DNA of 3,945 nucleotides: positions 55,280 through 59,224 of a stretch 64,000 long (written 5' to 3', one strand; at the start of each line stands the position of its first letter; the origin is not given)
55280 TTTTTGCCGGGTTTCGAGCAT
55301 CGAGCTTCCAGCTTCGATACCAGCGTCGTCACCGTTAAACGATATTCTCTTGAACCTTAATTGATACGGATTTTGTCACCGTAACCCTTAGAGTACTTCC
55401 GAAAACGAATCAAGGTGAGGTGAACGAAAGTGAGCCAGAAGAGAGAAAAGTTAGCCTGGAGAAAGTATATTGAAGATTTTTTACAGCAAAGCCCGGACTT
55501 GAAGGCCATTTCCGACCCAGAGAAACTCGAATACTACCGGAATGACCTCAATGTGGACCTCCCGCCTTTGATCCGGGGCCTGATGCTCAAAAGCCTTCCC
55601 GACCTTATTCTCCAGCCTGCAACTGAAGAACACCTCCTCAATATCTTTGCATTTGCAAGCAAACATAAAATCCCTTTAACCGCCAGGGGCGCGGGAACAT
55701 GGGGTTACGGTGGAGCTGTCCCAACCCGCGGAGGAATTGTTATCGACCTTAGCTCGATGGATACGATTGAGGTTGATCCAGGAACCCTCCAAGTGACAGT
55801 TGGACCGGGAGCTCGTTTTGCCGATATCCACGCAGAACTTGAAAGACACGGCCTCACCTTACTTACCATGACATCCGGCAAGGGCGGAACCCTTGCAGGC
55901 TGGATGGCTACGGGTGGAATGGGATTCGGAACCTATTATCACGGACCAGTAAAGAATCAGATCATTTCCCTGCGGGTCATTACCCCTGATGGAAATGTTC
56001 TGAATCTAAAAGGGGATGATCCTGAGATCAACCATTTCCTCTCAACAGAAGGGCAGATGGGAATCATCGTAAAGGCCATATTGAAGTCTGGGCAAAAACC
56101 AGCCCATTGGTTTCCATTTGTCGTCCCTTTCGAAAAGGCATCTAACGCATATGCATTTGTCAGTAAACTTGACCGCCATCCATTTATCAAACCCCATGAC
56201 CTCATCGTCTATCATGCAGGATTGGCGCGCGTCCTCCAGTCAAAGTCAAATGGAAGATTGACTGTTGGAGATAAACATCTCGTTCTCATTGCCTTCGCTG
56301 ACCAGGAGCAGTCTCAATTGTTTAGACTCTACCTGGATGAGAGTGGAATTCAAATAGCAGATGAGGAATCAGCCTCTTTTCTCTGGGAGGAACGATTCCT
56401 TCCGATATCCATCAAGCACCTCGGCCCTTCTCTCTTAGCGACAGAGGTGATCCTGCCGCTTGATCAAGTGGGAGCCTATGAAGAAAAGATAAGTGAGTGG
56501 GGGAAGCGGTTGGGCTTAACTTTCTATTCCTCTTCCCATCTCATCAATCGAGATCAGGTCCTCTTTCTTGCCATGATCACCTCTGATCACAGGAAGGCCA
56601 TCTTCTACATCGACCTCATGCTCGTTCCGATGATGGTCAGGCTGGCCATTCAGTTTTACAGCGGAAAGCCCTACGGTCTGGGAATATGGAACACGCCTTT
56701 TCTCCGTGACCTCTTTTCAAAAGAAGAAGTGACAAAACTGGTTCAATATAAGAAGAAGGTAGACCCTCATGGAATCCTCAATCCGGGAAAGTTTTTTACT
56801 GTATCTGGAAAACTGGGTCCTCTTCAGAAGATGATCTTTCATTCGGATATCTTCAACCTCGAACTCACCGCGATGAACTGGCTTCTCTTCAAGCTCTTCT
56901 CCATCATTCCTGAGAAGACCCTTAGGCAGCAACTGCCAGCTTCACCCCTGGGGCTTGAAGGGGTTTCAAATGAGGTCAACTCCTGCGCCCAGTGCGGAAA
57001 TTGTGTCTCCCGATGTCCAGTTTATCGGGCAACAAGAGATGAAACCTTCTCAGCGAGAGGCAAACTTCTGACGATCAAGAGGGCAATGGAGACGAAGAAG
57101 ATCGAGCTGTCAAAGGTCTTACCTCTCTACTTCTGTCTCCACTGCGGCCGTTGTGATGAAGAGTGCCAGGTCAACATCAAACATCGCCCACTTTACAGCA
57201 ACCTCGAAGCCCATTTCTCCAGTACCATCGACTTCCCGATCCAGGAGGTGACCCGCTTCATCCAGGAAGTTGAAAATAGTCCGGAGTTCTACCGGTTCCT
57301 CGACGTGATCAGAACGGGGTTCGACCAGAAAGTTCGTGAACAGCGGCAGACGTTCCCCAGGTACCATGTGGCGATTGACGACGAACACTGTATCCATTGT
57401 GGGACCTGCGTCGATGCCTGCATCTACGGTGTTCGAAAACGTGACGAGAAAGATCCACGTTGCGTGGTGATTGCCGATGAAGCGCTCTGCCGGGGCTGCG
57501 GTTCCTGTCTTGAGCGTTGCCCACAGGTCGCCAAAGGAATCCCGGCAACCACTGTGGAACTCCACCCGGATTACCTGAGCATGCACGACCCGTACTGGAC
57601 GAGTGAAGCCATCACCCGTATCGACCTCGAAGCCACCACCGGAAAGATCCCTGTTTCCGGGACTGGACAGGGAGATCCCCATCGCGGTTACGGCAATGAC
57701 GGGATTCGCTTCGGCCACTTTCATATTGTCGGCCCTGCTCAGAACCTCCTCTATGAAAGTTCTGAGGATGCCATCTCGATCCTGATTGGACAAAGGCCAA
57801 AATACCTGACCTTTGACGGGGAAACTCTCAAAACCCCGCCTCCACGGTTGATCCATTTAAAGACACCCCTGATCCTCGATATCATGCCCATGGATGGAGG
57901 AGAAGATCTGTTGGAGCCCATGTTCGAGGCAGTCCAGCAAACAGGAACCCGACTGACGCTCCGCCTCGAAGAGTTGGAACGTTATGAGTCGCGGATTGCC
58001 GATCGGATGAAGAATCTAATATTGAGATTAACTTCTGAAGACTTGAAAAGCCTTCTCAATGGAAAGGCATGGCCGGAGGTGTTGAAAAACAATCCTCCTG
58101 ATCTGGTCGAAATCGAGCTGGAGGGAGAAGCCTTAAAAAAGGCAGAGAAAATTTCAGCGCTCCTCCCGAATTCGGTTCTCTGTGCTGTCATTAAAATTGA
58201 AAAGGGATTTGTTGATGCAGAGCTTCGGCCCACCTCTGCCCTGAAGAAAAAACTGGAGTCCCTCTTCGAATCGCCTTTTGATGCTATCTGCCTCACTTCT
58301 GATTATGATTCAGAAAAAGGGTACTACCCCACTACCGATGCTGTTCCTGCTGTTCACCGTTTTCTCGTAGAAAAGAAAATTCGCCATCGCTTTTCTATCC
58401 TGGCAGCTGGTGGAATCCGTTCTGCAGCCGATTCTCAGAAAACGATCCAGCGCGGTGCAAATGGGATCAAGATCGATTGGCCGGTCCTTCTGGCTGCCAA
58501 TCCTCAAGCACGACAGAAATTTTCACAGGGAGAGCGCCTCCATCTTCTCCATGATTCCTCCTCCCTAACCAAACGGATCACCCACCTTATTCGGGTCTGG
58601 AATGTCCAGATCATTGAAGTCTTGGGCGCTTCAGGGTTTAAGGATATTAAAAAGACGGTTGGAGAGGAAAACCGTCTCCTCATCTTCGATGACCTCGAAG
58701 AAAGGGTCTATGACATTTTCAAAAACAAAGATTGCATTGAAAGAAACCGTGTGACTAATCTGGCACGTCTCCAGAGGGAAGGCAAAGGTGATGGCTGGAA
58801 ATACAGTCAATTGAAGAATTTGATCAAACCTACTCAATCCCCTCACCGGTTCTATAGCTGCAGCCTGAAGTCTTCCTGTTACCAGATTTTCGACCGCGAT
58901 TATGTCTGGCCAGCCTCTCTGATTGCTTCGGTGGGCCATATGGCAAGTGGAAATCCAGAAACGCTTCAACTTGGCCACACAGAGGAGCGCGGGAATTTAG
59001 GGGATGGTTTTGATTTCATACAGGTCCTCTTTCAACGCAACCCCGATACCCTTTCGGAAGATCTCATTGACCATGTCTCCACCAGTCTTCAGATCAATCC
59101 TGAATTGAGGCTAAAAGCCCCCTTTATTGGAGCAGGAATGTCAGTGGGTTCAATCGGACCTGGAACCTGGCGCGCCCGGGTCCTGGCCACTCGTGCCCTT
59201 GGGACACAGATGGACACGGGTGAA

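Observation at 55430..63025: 2531-aa single-polypeptide glutamate synthase in permuted (archaeal-like) domain order fused to a GlcD/GlcF-type dehydrogenase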

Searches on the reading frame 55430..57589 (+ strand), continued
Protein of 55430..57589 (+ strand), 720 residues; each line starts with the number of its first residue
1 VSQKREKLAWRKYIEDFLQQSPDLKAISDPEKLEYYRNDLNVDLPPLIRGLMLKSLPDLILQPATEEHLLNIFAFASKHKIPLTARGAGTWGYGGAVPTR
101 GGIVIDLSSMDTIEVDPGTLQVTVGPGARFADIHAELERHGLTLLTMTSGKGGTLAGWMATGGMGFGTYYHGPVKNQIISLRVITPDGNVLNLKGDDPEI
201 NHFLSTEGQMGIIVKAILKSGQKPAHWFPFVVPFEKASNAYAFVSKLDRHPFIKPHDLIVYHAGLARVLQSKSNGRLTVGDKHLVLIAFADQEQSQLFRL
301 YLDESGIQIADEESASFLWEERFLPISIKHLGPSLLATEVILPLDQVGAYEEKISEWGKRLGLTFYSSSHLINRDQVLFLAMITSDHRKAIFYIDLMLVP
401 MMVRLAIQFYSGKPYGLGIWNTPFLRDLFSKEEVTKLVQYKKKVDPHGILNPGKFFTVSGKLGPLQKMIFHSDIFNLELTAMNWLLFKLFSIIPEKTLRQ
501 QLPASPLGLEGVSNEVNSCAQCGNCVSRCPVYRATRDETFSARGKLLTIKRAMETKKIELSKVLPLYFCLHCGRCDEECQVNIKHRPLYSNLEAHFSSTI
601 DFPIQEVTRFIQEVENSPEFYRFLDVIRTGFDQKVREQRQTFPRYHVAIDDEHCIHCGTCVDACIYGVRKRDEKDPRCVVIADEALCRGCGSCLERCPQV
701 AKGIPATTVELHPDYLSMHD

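Call 53: find_encoding_contigs(protein=P0295, flank=7000, max_places=1)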
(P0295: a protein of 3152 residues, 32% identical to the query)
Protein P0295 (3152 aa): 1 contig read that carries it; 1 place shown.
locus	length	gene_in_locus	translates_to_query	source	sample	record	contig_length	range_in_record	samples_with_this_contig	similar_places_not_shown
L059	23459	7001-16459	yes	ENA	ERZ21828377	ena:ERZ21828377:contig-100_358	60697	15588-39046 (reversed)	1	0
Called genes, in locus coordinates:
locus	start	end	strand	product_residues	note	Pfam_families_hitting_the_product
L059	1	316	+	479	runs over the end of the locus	PF20695:UbiD_N, PF01977:UbiD, PF20696:UbiD_C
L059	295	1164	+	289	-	PF01040:UbiA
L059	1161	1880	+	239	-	PF02441:Flavoprotein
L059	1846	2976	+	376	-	PF04055:Radical_SAM, PF19288:CofH_C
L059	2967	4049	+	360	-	PF04055:Radical_SAM, PF19288:CofH_C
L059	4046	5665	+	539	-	PF00795:CN_hydrolase, PF02540:NAD_synthase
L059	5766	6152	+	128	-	-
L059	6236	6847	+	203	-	PF00730:HhH-GPD, PF00633:HHH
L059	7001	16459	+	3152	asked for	PF01493:GXGXG, PF01565:FAD_binding_4, PF02913:FAD-oxidase_C, PF01645:Glu_synthase, PF00478:IMPDH (weak)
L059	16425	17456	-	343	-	PF01073:3Beta_HSD, PF01370:Epimerase, PF02719:Polysacc_synt_2, PF04321:RmlD_sub_bind (weak), PF05368:NmrA, PF16363:GDP_Man_Dehyd, PF07993:NAD_binding_4, PF13460:NAD_binding_10, +1 more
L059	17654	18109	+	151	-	PF01668:SmpB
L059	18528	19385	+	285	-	PF01177:Asp_Glu_race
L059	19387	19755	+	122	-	PF01242:PTPS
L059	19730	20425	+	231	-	PF06508:QueC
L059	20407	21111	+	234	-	PF13353:Fer4_12 (weak), PF04055:Radical_SAM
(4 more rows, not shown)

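Call 59: find_related_loci(query=A3, collection=metagenome_contigs, flank=9000)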
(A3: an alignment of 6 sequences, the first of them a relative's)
Query A3 (613 aa) in metagenome_contigs; peptide patterns used: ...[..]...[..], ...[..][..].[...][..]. (x = any residue, [..] = any of these).
568 stretches matched a pattern; 342 encode a relative of the query (tblastn E <= 1e-3); the best 80 are kept; 80 distinct loci.
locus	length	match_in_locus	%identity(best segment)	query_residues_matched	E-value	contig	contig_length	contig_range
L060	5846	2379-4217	60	1-613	0e+0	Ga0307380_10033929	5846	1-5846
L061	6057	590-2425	62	2-613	0e+0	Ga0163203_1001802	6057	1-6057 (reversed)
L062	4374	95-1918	60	2-609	0e+0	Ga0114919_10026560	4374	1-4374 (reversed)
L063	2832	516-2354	60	1-613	0e+0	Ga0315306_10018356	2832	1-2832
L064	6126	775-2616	58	3-613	0e+0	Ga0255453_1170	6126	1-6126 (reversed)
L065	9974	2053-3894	58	1-613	0e+0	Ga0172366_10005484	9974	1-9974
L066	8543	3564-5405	58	1-613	0e+0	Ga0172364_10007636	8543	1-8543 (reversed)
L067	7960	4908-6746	59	2-613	0e+0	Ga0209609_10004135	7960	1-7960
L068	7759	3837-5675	59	2-613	0e+0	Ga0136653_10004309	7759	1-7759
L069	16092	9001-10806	43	17-608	6e-170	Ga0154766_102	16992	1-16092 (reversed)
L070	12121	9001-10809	42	16-608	9e-166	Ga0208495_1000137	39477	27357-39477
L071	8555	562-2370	42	16-608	4e-165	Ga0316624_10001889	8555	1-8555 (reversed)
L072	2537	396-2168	43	32-608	4e-176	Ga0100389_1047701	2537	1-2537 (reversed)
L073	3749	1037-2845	42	16-608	1e-171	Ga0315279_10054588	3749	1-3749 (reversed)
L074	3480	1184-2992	42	16-608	3e-172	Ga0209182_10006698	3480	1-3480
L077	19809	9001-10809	41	16-608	1e-163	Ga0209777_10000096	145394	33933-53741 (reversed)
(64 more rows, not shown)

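Call 61: list_cluster_members(proteins=[P0209, P0211, P0213, P0214, P0215, P0217, P0219, P0221, P0223, P0225])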
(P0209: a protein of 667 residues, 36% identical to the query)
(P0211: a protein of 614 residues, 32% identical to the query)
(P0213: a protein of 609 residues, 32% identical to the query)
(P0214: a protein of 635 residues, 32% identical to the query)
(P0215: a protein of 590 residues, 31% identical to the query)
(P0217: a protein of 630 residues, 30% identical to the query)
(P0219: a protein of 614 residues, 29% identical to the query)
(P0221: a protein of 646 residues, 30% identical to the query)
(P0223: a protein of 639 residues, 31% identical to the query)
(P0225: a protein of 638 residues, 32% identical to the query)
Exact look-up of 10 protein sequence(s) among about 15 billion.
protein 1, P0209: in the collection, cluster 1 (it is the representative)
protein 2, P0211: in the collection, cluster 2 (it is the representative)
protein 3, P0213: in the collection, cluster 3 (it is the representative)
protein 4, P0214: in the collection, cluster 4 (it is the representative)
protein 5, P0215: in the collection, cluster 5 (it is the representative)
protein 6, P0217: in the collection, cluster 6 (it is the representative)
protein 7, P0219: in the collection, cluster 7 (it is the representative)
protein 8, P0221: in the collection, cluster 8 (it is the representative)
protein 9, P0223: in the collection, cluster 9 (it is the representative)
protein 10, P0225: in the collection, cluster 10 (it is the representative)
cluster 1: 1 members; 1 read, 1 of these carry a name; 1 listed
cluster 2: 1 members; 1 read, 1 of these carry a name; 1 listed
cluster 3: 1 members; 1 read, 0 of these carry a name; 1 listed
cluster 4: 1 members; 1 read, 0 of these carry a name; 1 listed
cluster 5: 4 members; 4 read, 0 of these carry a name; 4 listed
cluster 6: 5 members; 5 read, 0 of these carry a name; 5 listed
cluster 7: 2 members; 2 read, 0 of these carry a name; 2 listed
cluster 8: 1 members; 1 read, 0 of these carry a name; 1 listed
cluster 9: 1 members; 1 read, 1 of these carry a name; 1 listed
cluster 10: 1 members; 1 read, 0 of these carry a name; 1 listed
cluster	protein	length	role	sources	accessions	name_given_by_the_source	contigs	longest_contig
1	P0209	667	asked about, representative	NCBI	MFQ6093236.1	MAG: FAD-binding protein [bacterium]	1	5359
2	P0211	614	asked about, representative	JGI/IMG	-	FAD/FMN-containing dehydrogenase/ferredoxin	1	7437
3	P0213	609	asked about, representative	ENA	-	-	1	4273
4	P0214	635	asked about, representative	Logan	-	-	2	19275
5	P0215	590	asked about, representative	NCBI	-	-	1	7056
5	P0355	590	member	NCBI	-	-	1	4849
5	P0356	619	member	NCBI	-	-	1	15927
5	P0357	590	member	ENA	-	-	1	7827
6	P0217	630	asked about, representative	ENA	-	-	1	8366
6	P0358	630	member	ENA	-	-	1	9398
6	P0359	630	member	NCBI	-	-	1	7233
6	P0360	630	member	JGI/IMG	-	-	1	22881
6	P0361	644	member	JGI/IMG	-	-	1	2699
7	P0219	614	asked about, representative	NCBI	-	-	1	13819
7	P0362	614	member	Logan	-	-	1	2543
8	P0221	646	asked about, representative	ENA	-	-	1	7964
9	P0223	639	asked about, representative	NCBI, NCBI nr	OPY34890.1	MAG: glycolate oxidase subunit GlcD [Methanomassiliicoccales archaeon PtaU1.Bin124]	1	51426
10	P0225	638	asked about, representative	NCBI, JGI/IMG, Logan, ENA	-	-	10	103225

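Call 62: find_homologous_proteins(query=L077:9001-10809:+, max_evalue=1e-20)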
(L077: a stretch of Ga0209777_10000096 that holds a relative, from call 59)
Query L077:9001-10809:+ (603 aa): 605 proteins with E <= 1e-20 among 8000 candidates; the best 120 are listed.
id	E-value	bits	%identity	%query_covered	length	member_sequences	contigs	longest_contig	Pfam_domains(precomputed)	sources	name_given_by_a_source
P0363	0.0e+0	1380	100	100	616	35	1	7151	PF01565.29,PF13484.12,PF12838.13,PF13534.12,PF02913.25,PF13237.12,PF13183.12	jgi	-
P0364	0.0e+0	1251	90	100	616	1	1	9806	PF01565.29,PF13484.12,PF12838.13,PF13534.12,PF02913.25,PF13237.12,PF13183.12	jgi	jgi:FAD/FMN-containing dehydrogenase/NAD-dependent dihydropyrimidine dehydrogenase PreA subunit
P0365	0.0e+0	1247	89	100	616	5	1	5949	PF01565.29,PF13484.12,PF12838.13,PF13534.12,PF02913.25,PF13237.12,PF13183.12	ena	-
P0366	0.0e+0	1244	89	100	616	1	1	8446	PF01565.29,PF13484.12,PF12838.13,PF13534.12,PF02913.25,PF13237.12,PF13183.12,PF13187.12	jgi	jgi:glycolate dehydrogenase FAD-linked subunit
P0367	0.0e+0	1236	88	100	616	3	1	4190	PF01565.29,PF13484.12,PF12838.13,PF13534.12,PF02913.25,PF13237.12,PF13183.12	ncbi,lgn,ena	-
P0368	0.0e+0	1232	89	100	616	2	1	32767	PF01565.29,PF13484.12,PF12838.13,PF13534.12,PF02913.25,PF13237.12,PF13183.12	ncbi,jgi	ncbi:MAG: FAD-binding protein [Smithellaceae bacterium]|jgi:FAD/FMN-containing dehydrogenase/NAD-dep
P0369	0.0e+0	1225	87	100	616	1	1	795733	PF01565.29,PF13484.12,PF12838.13,PF13534.12,PF02913.25,PF13237.12,PF13183.12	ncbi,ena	-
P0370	0.0e+0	1223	87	100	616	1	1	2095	PF01565.29,PF13484.12,PF12838.13,PF13534.12,PF02913.25,PF13237.12,PF13183.12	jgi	jgi:glycolate dehydrogenase FAD-linked subunit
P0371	0.0e+0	1205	85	100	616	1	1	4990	PF01565.29,PF13484.12,PF12838.13,PF13534.12,PF02913.25,PF13237.12,PF13183.12,PF13187.12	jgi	jgi:FAD/FMN-containing dehydrogenase/NAD-dependent dihydropyrimidine dehydrogenase PreA subunit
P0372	0.0e+0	1191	85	100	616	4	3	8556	PF01565.29,PF13484.12,PF12838.13,PF13534.12,PF02913.25,PF13237.12,PF13183.12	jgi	jgi:FAD/FMN-containing dehydrogenase/ferredoxin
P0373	0.0e+0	1190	84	100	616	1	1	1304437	PF01565.29,PF13484.12,PF12838.13,PF13534.12,PF02913.25,PF13237.12,PF13183.12,PF13187.12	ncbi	ncbi:MAG: FAD-binding protein [Smithellaceae bacterium]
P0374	0.0e+0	1190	83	100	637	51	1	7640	PF01565.29,PF13484.12,PF12838.13,PF13534.12,PF02913.25,PF13237.12,PF13183.12,PF13187.12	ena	-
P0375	0.0e+0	1184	85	100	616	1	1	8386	PF01565.29,PF13484.12,PF12838.13,PF13534.12,PF02913.25,PF13237.12,PF13183.12,PF13187.12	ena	-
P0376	0.0e+0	1183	84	100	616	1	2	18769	PF01565.29,PF13484.12,PF12838.13,PF13534.12,PF02913.25,PF13237.12,PF13183.12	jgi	jgi:FAD/FMN-containing dehydrogenase/ferredoxin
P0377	0.0e+0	1180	84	100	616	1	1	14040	PF01565.29,PF13484.12,PF12838.13,PF13534.12,PF02913.25,PF13237.12,PF13183.12,PF13187.12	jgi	jgi:FAD/FMN-containing dehydrogenase/NAD-dependent dihydropyrimidine dehydrogenase PreA subunit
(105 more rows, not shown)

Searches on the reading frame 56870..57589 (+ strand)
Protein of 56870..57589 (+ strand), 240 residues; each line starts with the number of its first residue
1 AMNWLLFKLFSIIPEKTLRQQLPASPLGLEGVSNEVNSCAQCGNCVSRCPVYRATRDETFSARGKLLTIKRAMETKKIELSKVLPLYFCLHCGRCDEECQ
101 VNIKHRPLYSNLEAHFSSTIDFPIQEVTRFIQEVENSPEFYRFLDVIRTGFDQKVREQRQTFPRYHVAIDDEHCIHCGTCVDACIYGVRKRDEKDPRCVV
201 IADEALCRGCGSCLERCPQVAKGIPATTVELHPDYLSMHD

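Call 14: search_protein_families(library=pfam, proteins=[window:56870-57589:+], max_evalue=1)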
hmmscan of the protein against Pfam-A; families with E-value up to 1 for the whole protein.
window:56870-57589:+ (240 aa): 15 families
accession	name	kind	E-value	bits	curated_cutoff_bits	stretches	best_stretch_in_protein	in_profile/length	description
PF13237.11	Fer4_10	-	3e-15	56.3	25.5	4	167-218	2-53/53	4Fe-4S dicluster domain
PF13183.11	Fer4_8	-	2.3e-14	54.1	27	2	35-103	1-68/68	4Fe-4S dicluster domain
PF12838.12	Fer4_7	-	3e-14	53.7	27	2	39-103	2-52/52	4Fe-4S dicluster domain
PF00037.32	Fer4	-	6.3e-13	48.4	21.1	4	168-188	2-22/24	4Fe-4S binding domain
PF12797.12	Fer4_2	-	6.9e-12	44.9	24.5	4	166-184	2-20/22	4Fe-4S binding domain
PF13187.11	Fer4_9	-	1.4e-10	41.5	27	4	173-219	1-49/52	4Fe-4S dicluster domain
PF13534.11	Fer4_17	-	2.1e-10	41.4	22.2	3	38-103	1-60/61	4Fe-4S dicluster domain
PF12837.12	Fer4_6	-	6.8e-09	35.7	25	3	167-188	2-23/24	4Fe-4S binding domain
PF13484.11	Fer4_16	-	1.4e-08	35.8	30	3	39-102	2-66/66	4Fe-4S double cluster binding domain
PF14697.11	Fer4_21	-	1e-07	32.4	35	2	168-218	2-52/59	4Fe-4S dicluster domain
PF12798.12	Fer4_3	-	2.5e-07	31.4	27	3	174-187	1-14/15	4Fe-4S binding domain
PF12800.12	Fer4_4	-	1.1e-06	28.8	24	3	172-184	2-14/17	4Fe-4S binding domain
PF25160.1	LdpA_Fe-S-bd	-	9.3e-06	25.8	27.6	2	23-53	14-42/49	LdpA Fe-S cluster-binding domain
PF17179.9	Fer4_22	-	2e-05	25.8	27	2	70-103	62-95/95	4Fe-4S dicluster domain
PF13459.11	Fer4_15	-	0.14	13.3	22.4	1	201-220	2-21/66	4Fe-4S single cluster domain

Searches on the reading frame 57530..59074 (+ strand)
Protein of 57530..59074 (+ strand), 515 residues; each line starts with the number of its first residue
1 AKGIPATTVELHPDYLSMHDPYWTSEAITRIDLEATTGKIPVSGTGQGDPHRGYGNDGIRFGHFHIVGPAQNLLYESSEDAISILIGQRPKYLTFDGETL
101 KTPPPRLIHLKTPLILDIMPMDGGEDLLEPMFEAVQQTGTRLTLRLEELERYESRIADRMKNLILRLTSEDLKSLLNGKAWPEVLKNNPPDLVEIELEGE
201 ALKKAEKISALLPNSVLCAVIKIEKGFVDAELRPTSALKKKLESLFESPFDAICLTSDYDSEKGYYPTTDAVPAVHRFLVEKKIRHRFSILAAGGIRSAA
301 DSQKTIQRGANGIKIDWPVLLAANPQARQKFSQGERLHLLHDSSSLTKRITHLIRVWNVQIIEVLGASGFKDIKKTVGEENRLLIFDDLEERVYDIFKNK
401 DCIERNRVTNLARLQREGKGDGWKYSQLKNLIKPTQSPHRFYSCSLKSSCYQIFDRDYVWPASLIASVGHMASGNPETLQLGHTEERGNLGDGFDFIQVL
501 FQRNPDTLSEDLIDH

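Call 14: search_protein_families(library=pfam, proteins=[window:57530-59074:+], max_evalue=1)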
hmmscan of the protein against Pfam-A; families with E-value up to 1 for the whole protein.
window:57530-59074:+ (515 aa): 4 families
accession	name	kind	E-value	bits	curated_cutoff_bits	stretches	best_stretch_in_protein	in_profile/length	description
PF01645.23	Glu_synthase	-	1.1e-05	25.3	20.4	1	266-327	254-315/369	Conserved region in glutamate synthase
PF04898.20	Glu_syn_central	-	0.075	12.9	22.8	1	237-314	137-216/277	Glutamate synthase central domain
PF03060.21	NMO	-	0.23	11.3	28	1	288-366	194-272/331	Nitronate monooxygenase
PF01070.24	FMN_dh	-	0.24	10.8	24.9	1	270-323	261-309/350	FMN-dependent dehydrogenase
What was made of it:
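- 57587..59074 (+): Residues 720-1215: degenerate paralogue of the GltS FMN barrel, the counterpart of the GltS central domain. It contains the invariant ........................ and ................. motifs. The Fe-S loop is deleted. Weak Pfam Glu_synthase and Glu_syn_central hits (call 14).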
